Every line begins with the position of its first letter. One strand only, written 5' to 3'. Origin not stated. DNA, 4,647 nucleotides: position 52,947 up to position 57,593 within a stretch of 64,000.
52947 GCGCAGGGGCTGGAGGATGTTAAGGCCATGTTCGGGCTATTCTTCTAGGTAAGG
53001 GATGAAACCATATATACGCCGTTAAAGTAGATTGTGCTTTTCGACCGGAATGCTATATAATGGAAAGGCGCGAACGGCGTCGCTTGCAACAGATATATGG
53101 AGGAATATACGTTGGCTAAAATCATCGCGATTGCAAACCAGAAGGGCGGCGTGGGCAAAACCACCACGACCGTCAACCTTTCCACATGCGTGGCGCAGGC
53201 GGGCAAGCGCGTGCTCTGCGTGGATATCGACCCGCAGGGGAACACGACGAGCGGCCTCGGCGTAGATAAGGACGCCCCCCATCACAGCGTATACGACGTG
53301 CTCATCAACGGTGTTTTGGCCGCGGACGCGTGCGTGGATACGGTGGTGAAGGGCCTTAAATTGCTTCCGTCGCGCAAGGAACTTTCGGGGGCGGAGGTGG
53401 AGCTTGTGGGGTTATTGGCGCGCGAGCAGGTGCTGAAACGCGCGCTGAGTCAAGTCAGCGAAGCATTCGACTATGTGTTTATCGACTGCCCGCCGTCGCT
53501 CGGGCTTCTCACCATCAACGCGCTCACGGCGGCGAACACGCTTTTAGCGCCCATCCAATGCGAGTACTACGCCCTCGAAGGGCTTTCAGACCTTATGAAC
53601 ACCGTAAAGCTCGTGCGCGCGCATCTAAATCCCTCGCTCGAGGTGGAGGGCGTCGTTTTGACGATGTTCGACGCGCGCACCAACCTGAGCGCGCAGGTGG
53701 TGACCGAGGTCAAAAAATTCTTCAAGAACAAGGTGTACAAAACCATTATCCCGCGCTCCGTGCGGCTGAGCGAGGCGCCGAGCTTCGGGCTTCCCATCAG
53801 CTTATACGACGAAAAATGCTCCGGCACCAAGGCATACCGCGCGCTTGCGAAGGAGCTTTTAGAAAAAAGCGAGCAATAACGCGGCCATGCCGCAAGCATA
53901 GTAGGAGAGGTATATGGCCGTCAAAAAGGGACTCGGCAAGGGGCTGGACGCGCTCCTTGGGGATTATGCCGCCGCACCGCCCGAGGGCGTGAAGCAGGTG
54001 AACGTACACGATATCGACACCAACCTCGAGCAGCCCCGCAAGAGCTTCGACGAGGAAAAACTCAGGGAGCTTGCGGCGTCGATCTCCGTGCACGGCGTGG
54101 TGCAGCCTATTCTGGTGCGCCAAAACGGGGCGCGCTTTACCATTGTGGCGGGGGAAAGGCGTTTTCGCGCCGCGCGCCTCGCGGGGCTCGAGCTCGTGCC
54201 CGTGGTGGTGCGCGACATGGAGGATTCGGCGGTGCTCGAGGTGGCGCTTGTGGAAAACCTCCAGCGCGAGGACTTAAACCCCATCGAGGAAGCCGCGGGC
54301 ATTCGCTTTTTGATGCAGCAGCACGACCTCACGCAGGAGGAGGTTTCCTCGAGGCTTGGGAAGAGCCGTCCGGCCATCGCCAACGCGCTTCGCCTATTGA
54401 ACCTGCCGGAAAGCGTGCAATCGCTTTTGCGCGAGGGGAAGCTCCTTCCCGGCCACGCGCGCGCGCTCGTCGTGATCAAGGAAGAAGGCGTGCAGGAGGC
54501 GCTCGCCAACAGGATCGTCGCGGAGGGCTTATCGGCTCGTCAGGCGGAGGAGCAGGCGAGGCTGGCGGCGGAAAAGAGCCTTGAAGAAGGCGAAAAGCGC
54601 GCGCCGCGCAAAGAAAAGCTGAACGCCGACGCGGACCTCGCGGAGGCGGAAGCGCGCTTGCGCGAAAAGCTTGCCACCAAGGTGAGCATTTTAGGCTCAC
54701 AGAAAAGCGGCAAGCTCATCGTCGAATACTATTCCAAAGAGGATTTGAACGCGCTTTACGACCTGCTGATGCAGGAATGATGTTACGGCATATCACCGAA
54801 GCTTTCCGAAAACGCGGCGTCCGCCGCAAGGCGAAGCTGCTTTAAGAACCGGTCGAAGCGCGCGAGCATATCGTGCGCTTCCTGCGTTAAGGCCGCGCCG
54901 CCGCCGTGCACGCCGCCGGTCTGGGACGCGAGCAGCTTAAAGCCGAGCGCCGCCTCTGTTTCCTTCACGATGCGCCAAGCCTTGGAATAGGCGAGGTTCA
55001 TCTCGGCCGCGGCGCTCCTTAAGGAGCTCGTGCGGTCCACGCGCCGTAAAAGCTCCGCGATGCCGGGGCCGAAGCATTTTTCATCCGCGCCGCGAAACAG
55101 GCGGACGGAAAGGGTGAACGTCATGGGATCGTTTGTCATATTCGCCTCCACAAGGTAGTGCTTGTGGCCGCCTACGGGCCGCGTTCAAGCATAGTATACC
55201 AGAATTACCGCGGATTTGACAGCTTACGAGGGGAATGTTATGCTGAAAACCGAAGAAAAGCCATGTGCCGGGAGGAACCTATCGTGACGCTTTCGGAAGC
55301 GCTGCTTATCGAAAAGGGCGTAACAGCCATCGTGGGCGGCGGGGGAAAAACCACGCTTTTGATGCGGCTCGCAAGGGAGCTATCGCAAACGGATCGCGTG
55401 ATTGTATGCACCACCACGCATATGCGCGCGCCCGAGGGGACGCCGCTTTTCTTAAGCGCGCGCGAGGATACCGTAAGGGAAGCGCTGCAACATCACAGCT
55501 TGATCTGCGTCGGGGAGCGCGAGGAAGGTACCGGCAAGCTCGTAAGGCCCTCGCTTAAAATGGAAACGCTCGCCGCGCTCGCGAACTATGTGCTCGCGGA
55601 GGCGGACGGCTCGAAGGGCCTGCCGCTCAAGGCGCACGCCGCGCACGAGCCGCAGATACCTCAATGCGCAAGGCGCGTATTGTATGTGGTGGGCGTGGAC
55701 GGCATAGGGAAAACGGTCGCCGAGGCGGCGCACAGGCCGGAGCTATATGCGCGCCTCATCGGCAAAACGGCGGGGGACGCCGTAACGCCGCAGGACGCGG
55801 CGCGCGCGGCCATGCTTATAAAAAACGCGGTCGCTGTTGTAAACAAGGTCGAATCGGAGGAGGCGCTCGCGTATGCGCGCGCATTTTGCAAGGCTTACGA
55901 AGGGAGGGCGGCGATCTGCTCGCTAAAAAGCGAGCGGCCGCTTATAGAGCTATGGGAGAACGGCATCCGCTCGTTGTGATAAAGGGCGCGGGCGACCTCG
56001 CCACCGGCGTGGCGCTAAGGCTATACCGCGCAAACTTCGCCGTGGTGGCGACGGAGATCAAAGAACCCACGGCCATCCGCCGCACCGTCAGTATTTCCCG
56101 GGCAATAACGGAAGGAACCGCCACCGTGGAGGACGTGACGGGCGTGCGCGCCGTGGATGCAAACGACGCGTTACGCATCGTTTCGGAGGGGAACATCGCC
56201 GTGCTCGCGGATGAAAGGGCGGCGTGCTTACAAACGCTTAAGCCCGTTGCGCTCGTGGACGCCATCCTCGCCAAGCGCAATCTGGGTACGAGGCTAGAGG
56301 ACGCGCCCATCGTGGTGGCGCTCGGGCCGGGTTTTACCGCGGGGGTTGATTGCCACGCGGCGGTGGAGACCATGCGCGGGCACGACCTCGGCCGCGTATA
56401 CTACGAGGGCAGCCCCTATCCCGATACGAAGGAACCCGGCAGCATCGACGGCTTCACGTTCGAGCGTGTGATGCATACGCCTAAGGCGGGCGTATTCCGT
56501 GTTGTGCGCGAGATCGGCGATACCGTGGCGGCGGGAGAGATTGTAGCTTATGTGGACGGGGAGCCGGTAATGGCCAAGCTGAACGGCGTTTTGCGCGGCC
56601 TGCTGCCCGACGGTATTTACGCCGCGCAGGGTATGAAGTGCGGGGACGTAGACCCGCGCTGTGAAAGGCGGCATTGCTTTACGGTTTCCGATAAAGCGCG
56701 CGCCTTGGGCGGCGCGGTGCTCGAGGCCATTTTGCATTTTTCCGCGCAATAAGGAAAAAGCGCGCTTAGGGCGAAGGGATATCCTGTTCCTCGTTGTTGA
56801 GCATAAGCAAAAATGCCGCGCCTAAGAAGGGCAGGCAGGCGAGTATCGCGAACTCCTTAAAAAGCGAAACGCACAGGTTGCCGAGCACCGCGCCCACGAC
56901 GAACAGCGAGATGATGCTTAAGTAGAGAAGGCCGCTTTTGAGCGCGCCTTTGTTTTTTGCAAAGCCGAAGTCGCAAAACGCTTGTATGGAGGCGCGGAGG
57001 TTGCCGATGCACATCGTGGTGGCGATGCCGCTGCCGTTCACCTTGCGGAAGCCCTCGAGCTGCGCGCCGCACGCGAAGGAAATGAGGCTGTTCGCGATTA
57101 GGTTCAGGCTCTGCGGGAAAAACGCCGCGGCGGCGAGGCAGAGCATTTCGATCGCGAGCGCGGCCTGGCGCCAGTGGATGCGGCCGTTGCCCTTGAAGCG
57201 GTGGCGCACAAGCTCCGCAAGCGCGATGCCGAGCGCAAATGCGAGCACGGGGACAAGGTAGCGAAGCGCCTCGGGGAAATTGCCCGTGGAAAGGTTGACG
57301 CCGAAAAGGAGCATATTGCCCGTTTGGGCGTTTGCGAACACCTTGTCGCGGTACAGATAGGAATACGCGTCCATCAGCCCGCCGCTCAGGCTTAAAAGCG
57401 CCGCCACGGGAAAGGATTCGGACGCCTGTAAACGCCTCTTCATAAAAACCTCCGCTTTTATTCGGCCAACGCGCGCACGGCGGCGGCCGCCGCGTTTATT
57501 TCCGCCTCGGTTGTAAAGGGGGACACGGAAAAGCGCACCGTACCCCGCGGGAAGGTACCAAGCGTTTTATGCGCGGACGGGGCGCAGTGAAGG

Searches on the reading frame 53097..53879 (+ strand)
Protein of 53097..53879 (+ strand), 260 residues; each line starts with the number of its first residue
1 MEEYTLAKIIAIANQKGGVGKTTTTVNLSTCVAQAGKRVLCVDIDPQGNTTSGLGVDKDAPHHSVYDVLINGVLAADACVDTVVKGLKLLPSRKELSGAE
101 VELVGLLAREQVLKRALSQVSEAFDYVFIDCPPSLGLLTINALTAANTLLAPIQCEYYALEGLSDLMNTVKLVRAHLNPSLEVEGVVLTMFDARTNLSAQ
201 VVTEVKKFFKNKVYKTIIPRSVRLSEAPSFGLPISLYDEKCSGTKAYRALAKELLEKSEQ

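Call 4: search_protein_families(library=pfam, proteins=[window:53097-53879:+])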
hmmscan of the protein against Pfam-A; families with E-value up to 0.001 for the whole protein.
window:53097-53879:+ (260 aa): 7 families
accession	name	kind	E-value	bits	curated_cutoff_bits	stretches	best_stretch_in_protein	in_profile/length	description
PF13614.12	AAA_31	-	9.8e-67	224.7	27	1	7-183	1-177/177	AAA domain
PF01656.29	CbiA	-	7.6e-30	103.9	25.4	1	10-234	1-125/125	CobQ/CobB/MinD/ParA nucleotide binding domain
PF06564.18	CBP_BcsQ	-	1.2e-12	48.3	21.3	1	8-252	2-231/234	Cellulose biosynthesis protein BcsQ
PF09140.17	MipZ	-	1.8e-12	47.6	20.7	1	9-50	2-43/262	ATPase MipZ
PF10609.15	ParA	-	3.8e-11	43.3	27.1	1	7-140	3-128/246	NUBPL iron-transfer P-loop NTPase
PF00142.24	Fer4_NifH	-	1.3e-09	38.4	25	1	15-258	7-248/271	4Fe-4S iron sulfur cluster binding proteins, NifH/frxC family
PF02374.21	ArsA_ATPase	-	1.2e-05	25.1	24.3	1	15-49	8-42/305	Anion-transporting ATPase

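Call 51: search_protein_families(library=ncbifam, proteins=[window:53097-53879:+])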
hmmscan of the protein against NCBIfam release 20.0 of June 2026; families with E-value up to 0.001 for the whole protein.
window:53097-53879:+ (260 aa): 28 families (the best 25 are shown)
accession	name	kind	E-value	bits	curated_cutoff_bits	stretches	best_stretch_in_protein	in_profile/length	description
NF041546.1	ParA_partition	equivalog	8.3e-31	107.1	180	2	9-60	1-52/203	ParA family partition ATPase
TIGR03453.1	partition_RepA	equivalog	3.7e-30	105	348.45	1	8-227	105-343/387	plasmid partitioning protein RepA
NF041283.1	PrgP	equivalog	5.6e-26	91.5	400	1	8-238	3-242/297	ParA superfamily DNA segregation protein PrgP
TIGR01969.1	minD_arch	subfamily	6.7e-25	87.7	201.75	1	9-256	2-232/251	cell division ATPase MinD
NF010443.0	PRK13869.1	subfamily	4.7e-19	68.4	446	1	8-227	122-360/405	plasmid-partitioning protein RepA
TIGR01968.1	minD_bact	equivalog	5e-19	68.6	212.9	1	7-257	1-239/261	septum site-determining protein MinD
TIGR03371.1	cellulose_yhjQ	equivalog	6e-17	61.9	157.85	1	8-255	2-242/246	cellulose biosynthesis protein BcsQ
NF010259.0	PRK13705.1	equivalog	8.3e-15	54.6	725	1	7-161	106-272/388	plasmid-partitioning protein SopA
TIGR01007.1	eps_fam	subfamily_domain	3.5e-13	49.6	108.05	1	7-140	17-143/204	polysaccharide biosynthesis tyrosine autokinase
TIGR01287.1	nifH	equivalog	4.6e-10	39.3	394.35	1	15-259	7-249/275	nitrogenase iron protein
NF008568.0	PRK11519.1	equivalog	5.3e-10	38.1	1068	1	9-188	528-695/720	tyrosine-protein kinase Wzc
NF047398.1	AAA_KGGVGR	domain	1.4e-09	38.6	90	1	8-95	3-102/190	KGGVGR-motif variant AAA ATPase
NF041136.1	MrpORP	equivalog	8.9e-09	35.1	450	1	8-136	6-127/365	iron-sulfur cluster carrier protein MrpORP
NF009701.0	PRK13230.1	subfamily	1.5e-08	34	350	1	15-71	8-62/291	nitrogenase reductase-like protein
TIGR03018.1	pepcterm_TyrKin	hypoth_equivalog_domain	2.3e-08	33.6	230.65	1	8-138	36-163/207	XrtA-associated tyrosine autokinase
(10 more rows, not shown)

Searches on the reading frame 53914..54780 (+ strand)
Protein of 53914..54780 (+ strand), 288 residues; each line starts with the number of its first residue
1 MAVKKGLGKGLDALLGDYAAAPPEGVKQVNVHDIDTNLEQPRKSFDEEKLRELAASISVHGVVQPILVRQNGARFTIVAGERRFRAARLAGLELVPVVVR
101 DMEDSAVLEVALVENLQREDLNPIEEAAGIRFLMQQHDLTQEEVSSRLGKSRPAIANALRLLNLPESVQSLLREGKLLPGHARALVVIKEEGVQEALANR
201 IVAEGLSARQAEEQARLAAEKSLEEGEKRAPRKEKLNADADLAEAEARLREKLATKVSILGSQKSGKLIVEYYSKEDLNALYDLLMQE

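Call 4: search_protein_families(library=pfam, proteins=[window:53914-54780:+])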
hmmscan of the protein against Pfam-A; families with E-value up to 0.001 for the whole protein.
window:53914-54780:+ (288 aa): 4 families
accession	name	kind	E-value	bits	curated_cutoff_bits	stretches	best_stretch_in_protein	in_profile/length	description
PF17762.8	HTH_ParB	-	1.7e-34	118.5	22.6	1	119-216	1-98/102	ParB HTH domain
PF02195.25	ParB_N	-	1.7e-33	114.9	26.3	1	26-117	3-95/95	ParB N-terminal domain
PF23552.2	ParB_C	-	4.5e-07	29.7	23.8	1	239-283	2-47/50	ParB dimerisation domain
PF01381.28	HTH_3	-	0.00078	19.9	23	0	130-157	1-28/55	Helix-turn-helix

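Call 13: find_encoding_contigs(protein=window:53914-54780:+, flank=6000, max_places=6)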
Protein window:53914-54780:+ (288 aa): 2 contigs read that carry it; 2 places shown.
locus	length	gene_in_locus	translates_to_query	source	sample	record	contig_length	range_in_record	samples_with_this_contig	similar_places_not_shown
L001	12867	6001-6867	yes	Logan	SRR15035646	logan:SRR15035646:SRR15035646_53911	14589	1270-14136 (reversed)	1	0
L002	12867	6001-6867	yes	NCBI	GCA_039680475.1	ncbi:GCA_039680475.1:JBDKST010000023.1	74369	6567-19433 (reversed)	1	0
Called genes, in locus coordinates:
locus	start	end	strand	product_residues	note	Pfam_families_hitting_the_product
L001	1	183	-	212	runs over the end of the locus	?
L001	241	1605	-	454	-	PF05673:DUF815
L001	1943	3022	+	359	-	PF03033:Glyco_transf_28, PF04101:Glyco_tran_28_C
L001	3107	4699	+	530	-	PF13646:HEAT_2 (weak), PF01170:UPF0020, PF05175:MTS, PF06325:PrmA, PF13847:Methyltransf_31, PF13649:Methyltransf_25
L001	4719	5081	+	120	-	PF20092:DUF6483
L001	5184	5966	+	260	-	PF00142:Fer4_NifH, PF02374:ArsA_ATPase (faint), PF06564:CBP_BcsQ, PF09140:MipZ (weak), PF10609:ParA, PF13614:AAA_31, PF01656:CbiA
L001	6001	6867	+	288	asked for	PF02195:ParB_N, PF17762:HTH_ParB, PF23552:ParB_C (weak)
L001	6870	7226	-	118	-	PF00126:HTH_1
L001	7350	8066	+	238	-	PF19842:YqeC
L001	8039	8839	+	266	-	-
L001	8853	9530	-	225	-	PF06912:DUF1275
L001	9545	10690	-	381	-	PF00155:Aminotran_1_2, PF00266:Aminotran_5, PF01212:Beta_elim_lyase, PF01053:Cys_Met_Meta_PP, PF01041:DegT_DnrJ_EryC1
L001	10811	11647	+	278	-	PF00106:adh_short, PF08659:KR, PF01370:Epimerase (weak), PF13561:adh_short_C2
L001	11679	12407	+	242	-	PF00702:Hydrolase, PF13419:HAD_2, PF13242:Hydrolase_like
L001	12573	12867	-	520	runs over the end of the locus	?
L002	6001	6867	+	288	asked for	PF02195:ParB_N, PF17762:HTH_ParB, PF23552:ParB_C (weak)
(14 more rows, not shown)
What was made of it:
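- An HTH_1/LysR gene lies just after parB (call 13).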

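Call 26: search_solved_structures(query=window:53914-54780:+, show_alignments=3)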
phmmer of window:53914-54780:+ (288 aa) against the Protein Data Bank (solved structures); distinct sequences matched with E-value up to 0.001: 14.
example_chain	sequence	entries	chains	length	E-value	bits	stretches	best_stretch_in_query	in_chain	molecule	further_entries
6sdk_A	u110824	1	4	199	1.5e-55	192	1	24-214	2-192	Stage 0 sporulation protein J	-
1vz0_A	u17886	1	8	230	4.5e-52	180.6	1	5-221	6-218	Chromosome-partitioning protein Spo0J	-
6t1f_A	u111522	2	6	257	6.8e-52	180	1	4-236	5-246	Chromosome-partitioning protein ParB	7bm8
7bnk_A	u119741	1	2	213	1.1e-51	179.4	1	25-232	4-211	ParB family protein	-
7o0n_A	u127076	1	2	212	7.1e-51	176.7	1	25-232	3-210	ParB family protein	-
7bnr_A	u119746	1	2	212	7.8e-51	176.6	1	25-232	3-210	ParB family protein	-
7ng0_A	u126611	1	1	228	3e-48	168.1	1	24-238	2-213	Nucleoid occlusion protein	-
7nfu_A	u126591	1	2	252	5.8e-48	167.2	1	24-238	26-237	Nucleoid occlusion protein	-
7ol9_A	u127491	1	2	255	3.7e-46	161.3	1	24-240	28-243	Nucleoid occlusion protein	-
4umk_A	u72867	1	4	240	1.2e-44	156.3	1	26-216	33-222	PROBABLE CHROMOSOME-PARTITIONING PROTEIN PARB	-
6y93_A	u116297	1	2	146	3.8e-25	92.4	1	108-240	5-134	Nucleoid occlusion protein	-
6s6h_A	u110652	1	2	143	5.8e-25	91.8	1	106-236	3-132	Chromosome-partitioning protein ParB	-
8qa8_A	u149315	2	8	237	1.2e-12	51.5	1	23-177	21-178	Transcriptional repressor protein KorB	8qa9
5noc_A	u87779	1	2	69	5.9e-05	26.3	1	229-287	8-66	Stage 0 sporulation protein J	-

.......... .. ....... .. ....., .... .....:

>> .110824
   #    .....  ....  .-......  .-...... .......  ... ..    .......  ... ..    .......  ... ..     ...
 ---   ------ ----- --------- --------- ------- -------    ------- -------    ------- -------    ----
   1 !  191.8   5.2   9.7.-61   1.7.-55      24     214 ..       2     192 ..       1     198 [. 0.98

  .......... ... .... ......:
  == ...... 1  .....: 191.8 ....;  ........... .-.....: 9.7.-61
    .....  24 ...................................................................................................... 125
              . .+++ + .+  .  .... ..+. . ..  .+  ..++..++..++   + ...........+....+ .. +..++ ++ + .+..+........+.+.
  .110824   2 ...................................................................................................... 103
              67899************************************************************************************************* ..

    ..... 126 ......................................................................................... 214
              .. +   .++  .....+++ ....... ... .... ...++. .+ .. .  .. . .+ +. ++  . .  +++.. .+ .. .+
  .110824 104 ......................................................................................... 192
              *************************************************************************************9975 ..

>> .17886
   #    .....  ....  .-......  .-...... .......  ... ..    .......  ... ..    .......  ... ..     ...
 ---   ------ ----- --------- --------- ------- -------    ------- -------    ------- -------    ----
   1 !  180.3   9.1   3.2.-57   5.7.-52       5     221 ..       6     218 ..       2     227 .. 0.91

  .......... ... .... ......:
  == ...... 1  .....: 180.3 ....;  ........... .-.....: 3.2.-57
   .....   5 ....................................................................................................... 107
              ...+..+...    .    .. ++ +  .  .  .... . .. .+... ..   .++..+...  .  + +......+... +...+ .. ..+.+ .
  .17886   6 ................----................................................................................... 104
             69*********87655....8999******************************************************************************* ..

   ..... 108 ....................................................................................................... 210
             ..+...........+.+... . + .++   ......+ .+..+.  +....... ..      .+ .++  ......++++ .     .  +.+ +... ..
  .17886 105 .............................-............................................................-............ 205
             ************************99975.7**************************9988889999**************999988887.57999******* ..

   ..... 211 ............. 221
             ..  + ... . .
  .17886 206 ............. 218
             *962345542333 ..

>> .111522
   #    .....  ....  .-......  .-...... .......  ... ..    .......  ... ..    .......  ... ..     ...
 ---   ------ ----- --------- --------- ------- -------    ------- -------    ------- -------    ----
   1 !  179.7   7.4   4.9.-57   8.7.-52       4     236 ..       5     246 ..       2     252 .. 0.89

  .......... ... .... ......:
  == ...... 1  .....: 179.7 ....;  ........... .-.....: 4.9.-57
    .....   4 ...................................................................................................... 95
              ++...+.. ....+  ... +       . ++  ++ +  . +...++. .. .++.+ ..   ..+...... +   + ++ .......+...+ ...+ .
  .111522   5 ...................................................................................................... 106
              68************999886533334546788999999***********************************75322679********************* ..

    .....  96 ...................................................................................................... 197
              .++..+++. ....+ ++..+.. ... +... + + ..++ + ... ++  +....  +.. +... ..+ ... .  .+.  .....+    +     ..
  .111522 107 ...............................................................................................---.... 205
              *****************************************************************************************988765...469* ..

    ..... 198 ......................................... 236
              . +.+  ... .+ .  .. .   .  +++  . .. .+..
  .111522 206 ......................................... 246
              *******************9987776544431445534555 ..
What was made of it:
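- On Plasmid-type iterated centromere (e.g. F sopC): Spo0J-like ParB (call 26).
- The ParB is Spo0J-type (call 26).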

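Call 33: find_related_loci(query=window:53914-54780:+, collection=metagenome_contigs, flank=6000)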
Query window:53914-54780:+ (288 aa) in metagenome_contigs; peptide patterns used: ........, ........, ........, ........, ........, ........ (x = any residue, [..] = any of these).
365 stretches matched a pattern; 96 encode a relative of the query (tblastn E <= 1e-3); the best 80 are kept; 80 distinct loci.
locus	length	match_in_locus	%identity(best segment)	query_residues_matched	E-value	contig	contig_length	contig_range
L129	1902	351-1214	77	1-288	2e-142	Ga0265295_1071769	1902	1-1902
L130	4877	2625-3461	66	1-285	2e-115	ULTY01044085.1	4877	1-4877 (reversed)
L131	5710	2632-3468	66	1-285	6e-115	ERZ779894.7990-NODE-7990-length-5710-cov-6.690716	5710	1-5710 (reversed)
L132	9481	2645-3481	66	1-285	1e-114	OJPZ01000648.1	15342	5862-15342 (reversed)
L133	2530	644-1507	63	1-286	2e-118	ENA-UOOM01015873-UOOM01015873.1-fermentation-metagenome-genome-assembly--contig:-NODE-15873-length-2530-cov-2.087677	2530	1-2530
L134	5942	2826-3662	65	1-285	6e-113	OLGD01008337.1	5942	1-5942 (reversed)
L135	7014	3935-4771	64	1-285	1e-112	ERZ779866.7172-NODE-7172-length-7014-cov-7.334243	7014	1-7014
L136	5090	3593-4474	60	1-288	5e-111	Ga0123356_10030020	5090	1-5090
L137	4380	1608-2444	64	1-285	3e-111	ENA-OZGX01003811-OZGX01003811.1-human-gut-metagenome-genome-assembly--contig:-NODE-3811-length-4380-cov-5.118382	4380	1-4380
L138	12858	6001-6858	60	1-287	4e-110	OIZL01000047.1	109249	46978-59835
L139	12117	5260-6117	60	1-287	7e-110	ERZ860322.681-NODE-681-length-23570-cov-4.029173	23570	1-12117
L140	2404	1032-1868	66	1-285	7e-115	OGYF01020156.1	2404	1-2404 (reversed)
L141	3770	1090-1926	66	1-285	4e-111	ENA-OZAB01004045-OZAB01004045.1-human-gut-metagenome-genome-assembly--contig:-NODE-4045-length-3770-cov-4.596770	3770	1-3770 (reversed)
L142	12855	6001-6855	60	1-287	2e-109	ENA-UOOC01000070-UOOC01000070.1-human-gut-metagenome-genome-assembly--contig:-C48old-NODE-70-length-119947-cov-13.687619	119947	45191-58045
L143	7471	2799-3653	60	1-287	1e-109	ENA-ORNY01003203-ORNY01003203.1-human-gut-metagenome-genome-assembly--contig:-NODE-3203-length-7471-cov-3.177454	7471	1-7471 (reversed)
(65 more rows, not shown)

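Call 51: search_protein_families(library=ncbifam, proteins=[window:53914-54780:+])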
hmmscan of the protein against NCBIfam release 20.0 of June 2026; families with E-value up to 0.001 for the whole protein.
window:53914-54780:+ (288 aa): 6 families
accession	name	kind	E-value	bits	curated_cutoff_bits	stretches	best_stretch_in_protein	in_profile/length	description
TIGR04285.1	nucleoid_noc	exception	2.3e-67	227.1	315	1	26-241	2-216/255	nucleoid occlusion protein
TIGR00180.1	parB_part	domain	8.2e-56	188.7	58.45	1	24-201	3-185/186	ParB/RepB/Spo0J family partition protein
TIGR03734.1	PRTRC_parB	hypoth_equivalog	1e-32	113.4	278.6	1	40-219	7-190/555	PRTRC system ParB family protein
TIGR03454.1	partition_RepB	equivalog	2.1e-15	56.9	201.5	1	25-283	63-321/325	plasmid partitioning protein RepB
NF010406.0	PRK13832.1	subfamily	2.9e-14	52.5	640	1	31-162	9-142/578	plasmid partitioning protein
NF010440.0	PRK13866.1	equivalog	2.9e-10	39.8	522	1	24-128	63-170/336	plasmid partitioning protein RepB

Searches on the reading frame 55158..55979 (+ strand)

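Call 4: search_protein_families(library=pfam, proteins=[window:55158-55979:+])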
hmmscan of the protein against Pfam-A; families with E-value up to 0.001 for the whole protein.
window:55158-55979:+ (273 aa): 1 family
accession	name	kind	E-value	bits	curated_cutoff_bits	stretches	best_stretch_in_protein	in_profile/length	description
PF19842.5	YqeC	-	3.6e-38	131.5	27.6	1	57-195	2-145/145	YqeC protein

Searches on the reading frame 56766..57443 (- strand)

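Call 4: search_protein_families(library=pfam, proteins=[window:56766-57443:-])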
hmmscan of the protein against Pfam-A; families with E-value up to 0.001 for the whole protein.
window:56766-57443:- (225 aa): 1 family
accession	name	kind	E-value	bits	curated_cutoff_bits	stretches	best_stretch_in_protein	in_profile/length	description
PF06912.16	DUF1275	-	4.8e-51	173.8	25.4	1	13-212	1-192/193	Protein of unknown function (DUF1275)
